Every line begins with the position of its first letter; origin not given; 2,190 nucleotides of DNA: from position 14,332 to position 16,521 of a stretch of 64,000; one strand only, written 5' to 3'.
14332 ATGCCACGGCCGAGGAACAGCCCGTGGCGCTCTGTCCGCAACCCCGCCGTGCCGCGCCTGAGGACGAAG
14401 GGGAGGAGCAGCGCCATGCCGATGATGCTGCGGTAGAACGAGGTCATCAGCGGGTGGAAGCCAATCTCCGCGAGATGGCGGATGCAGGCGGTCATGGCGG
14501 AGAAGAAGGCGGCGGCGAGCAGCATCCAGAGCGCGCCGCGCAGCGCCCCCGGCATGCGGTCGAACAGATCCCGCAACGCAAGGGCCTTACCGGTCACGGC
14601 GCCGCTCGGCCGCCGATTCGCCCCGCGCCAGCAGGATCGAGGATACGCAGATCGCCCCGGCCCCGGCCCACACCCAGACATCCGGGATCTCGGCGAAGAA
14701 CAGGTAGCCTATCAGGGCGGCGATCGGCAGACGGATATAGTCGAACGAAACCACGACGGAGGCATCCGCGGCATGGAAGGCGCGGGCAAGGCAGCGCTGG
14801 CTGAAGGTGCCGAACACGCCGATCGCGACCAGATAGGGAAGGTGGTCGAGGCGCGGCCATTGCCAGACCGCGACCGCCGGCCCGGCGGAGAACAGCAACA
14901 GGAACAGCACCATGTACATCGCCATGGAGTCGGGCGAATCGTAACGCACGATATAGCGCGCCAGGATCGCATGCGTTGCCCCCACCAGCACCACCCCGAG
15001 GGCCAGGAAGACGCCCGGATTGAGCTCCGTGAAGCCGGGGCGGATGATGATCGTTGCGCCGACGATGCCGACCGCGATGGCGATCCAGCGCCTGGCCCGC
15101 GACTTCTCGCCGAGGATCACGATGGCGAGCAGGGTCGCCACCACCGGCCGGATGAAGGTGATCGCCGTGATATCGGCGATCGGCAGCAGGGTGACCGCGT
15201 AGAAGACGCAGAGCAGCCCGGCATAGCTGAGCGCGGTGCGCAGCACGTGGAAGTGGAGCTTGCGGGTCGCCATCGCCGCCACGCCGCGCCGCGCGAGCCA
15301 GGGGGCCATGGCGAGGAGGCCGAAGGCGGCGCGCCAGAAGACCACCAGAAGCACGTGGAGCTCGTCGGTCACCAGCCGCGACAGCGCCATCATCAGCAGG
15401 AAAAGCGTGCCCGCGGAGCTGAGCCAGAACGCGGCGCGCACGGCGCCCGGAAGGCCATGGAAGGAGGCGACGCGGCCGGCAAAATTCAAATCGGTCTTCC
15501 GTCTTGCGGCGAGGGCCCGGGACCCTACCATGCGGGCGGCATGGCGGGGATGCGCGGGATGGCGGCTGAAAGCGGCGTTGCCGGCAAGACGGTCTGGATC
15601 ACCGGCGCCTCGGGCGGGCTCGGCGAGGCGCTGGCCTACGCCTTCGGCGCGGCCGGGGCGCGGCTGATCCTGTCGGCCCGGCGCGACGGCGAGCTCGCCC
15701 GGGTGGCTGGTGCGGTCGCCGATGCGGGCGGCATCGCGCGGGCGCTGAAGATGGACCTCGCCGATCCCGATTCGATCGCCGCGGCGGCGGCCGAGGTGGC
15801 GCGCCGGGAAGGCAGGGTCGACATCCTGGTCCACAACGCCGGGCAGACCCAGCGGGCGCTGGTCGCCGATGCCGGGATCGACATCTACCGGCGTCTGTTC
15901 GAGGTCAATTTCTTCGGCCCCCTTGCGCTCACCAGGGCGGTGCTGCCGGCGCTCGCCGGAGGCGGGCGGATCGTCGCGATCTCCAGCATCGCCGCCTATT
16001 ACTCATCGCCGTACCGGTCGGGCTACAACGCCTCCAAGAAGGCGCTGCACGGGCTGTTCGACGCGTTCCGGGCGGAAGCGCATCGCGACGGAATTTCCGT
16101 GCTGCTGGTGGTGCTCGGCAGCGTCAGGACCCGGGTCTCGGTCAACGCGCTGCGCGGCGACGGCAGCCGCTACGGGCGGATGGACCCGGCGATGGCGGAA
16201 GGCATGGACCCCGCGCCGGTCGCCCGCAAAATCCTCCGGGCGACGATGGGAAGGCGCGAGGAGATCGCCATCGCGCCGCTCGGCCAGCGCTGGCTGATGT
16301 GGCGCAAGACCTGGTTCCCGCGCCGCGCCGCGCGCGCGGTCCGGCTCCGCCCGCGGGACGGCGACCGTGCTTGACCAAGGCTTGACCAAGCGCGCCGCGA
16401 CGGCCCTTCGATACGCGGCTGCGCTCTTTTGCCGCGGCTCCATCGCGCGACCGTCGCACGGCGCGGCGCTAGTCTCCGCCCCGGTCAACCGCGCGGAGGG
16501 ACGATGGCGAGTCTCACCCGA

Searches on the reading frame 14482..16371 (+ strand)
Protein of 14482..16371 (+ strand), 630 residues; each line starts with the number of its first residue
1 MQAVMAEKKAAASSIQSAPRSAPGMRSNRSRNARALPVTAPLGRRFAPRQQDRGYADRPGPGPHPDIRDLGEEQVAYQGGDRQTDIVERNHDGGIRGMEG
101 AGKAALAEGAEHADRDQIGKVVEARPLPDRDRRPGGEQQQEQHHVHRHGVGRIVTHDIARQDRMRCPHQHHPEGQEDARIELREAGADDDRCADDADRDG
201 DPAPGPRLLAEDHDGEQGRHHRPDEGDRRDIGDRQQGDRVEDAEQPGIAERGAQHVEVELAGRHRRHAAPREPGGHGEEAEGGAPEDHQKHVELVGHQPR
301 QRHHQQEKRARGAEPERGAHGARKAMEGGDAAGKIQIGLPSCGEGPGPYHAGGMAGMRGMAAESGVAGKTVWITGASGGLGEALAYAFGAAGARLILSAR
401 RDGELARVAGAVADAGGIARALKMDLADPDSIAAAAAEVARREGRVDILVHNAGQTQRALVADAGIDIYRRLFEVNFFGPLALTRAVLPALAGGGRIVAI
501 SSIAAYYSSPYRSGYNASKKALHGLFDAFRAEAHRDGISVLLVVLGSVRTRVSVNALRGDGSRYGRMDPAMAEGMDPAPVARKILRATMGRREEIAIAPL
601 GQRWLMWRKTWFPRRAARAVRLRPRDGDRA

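Call 9: search_protein_families(library=pfam, proteins=[window:14482-16371:+], max_evalue=0.01)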
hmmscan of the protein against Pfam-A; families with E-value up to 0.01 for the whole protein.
window:14482-16371:+ (630 aa): 5 families
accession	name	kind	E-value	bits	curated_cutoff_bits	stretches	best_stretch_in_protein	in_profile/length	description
PF00106.31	adh_short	-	3.9e-43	147.6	26.6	1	369-554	1-188/195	short chain dehydrogenase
PF13561.12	adh_short_C2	-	7.8e-31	107.9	27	1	375-556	1-184/236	Enoyl-(Acyl carrier protein) reductase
PF08659.16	KR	-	4.1e-14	53.3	22.6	1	370-535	2-169/180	KR domain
PF01370.27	Epimerase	-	0.00016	21.6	20.9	1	372-540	2-167/240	NAD dependent epimerase/dehydratase family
PF23441.1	SDR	-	0.0016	18.3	27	1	366-496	5-142/258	SDR-like rossmann domain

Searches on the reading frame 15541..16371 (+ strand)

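Call 11: search_protein_families(library=ncbifam, proteins=[window:15541-16371:+], max_evalue=0.001)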
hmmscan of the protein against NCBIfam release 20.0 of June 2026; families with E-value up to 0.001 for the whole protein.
window:15541-16371:+ (277 aa): 225 families (the best 25 are shown)
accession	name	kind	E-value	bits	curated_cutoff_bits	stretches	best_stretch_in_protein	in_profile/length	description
NF004825.0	PRK06181.1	equivalog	6.4e-61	206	215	1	13-264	4-256/268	SDR family oxidoreductase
NF005495.0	PRK07109.1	subfamily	2.1e-40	139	264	1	14-248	7-241/334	SDR family oxidoreductase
NF004824.0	PRK06180.1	subfamily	4.4e-37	127.8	298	1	16-200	5-188/279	oxidoreductase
NF006118.0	PRK08264.1-4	subfamily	1e-35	123.4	279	1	13-201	3-187/244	SDR family oxidoreductase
NF004823.0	PRK06179.1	subfamily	1.4e-35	123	310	1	16-240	6-234/271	oxidoreductase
NF004526.0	PRK05872.1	subfamily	2.8e-35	121.9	276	1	9-259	4-256/297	short-chain dehydrogenase/reductase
NF005672.0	PRK07454.1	equivalog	9e-35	120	234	1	16-199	7-192/241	SDR family oxidoreductase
NF004521.0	PRK05866.1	equivalog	4.5e-34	117.9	368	1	10-197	35-227/294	SDR family oxidoreductase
NF006114.0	PRK08263.1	subfamily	5.5e-34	117.7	290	1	16-200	4-187/280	short chain dehydrogenase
NF005878.0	PRK07825.1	subfamily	5.7e-34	117.7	287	1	10-268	4-249/278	short chain dehydrogenase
NF006073.0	PRK08219.1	equivalog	6.5e-34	117.6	218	1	16-234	4-208/227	SDR family oxidoreductase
NF005539.0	PRK07201.1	equivalog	1.2e-33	116.8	549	1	10-202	365-561/657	SDR family oxidoreductase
NF004826.0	PRK06182.1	subfamily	5.6e-33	114.4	305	1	16-200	5-185/274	oxidoreductase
NF004514.1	PRK05855.1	equivalog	2.4e-32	112.2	455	1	9-239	307-547/578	SDR family oxidoreductase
NF005559.1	PRK07231.1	subfamily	3.1e-32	112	215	1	13-203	2-194/249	glucose 1-dehydrogenase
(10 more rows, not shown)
